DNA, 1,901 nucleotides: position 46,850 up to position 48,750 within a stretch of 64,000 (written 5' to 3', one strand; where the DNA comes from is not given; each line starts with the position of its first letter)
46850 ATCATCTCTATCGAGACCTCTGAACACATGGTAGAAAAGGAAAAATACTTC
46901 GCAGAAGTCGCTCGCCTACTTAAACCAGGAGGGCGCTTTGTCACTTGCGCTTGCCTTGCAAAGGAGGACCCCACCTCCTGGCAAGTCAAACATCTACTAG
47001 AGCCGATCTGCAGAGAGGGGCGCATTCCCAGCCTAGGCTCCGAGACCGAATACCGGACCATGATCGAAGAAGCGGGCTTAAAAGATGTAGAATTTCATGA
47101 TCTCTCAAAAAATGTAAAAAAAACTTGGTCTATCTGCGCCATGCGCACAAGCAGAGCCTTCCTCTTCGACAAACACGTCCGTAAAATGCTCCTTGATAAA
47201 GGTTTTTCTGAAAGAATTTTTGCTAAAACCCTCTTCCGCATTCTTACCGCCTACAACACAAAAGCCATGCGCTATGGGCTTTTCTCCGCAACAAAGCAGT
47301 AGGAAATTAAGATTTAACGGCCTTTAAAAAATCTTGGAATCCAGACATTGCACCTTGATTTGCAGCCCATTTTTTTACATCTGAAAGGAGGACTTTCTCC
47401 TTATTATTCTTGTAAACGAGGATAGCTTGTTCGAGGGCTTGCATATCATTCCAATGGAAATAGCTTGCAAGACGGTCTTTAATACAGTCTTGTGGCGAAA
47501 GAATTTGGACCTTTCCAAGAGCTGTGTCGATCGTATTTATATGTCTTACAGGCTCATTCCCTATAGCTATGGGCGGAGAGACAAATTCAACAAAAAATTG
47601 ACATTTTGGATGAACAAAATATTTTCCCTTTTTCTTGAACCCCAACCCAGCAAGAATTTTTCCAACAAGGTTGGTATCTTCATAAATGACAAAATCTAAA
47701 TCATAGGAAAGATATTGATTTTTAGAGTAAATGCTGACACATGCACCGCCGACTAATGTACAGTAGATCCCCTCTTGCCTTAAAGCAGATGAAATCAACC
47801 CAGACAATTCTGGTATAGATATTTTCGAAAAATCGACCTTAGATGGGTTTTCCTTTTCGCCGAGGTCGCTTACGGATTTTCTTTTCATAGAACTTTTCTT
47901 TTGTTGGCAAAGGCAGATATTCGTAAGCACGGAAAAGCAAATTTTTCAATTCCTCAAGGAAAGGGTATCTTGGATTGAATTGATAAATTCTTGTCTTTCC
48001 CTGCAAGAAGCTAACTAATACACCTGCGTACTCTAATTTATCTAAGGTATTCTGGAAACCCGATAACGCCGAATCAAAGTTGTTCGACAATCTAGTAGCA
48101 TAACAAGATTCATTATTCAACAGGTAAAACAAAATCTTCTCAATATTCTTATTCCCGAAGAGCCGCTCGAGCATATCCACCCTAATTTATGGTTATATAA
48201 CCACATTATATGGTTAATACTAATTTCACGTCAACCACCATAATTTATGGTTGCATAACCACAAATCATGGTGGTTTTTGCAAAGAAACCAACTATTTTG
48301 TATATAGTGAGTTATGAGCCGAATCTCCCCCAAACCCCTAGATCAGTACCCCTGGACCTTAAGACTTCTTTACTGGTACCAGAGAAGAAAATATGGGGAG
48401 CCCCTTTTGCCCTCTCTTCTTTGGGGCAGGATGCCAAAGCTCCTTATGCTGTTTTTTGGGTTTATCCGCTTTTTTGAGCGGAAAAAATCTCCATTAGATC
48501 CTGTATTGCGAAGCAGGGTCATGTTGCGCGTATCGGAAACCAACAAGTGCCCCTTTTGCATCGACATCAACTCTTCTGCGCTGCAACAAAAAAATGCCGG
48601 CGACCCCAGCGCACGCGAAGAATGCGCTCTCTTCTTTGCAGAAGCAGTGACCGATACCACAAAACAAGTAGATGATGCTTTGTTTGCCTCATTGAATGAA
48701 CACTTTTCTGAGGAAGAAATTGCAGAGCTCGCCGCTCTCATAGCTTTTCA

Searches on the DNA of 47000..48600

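Call 76: search_rna_families(source=window, start=47000, end=48600, threshold=evalue, max_evalue=1)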
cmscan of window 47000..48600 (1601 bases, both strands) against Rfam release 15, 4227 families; matches with E-value up to 1: 8.
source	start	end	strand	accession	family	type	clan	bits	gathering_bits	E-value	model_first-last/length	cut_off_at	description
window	48175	48276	-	RF04195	MIR6217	Gene; miRNA;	-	26.5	110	0.0024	1-228/228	no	MIR6217 microRNA precursor family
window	48180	48272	-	RF03987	MIR6136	Gene; miRNA;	-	25.9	99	0.061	1-105/105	no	MIR6136 microRNA precursor family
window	48206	48305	-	RF04111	MIR6274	Gene; miRNA;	-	21.4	80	0.52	1-107/107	no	MIR6274 microRNA precursor family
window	48179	48271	-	RF03692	MIR827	Gene; miRNA;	CL00143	21.3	65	0.62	1-125/125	no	MIR827 microRNA precursor family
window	48186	48264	-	RF03495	mir-968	Gene; miRNA;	-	21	88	0.81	1-79/79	no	mir-968 microRNA precursor family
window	48224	48285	-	RF04128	MIR8562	Gene; miRNA;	-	20.5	211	0.54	1-242/242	no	MIR8562 microRNA precursor family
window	48243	48297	+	RF02931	Bacilli-1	Gene; sRNA;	-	20.3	55.6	0.11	1-65/65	no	Bacilli-1 RNA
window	48178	48273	+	RF04202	MIR5380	Gene; miRNA;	-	19.9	150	0.82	1-137/137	no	MIR5380 microRNA precursor family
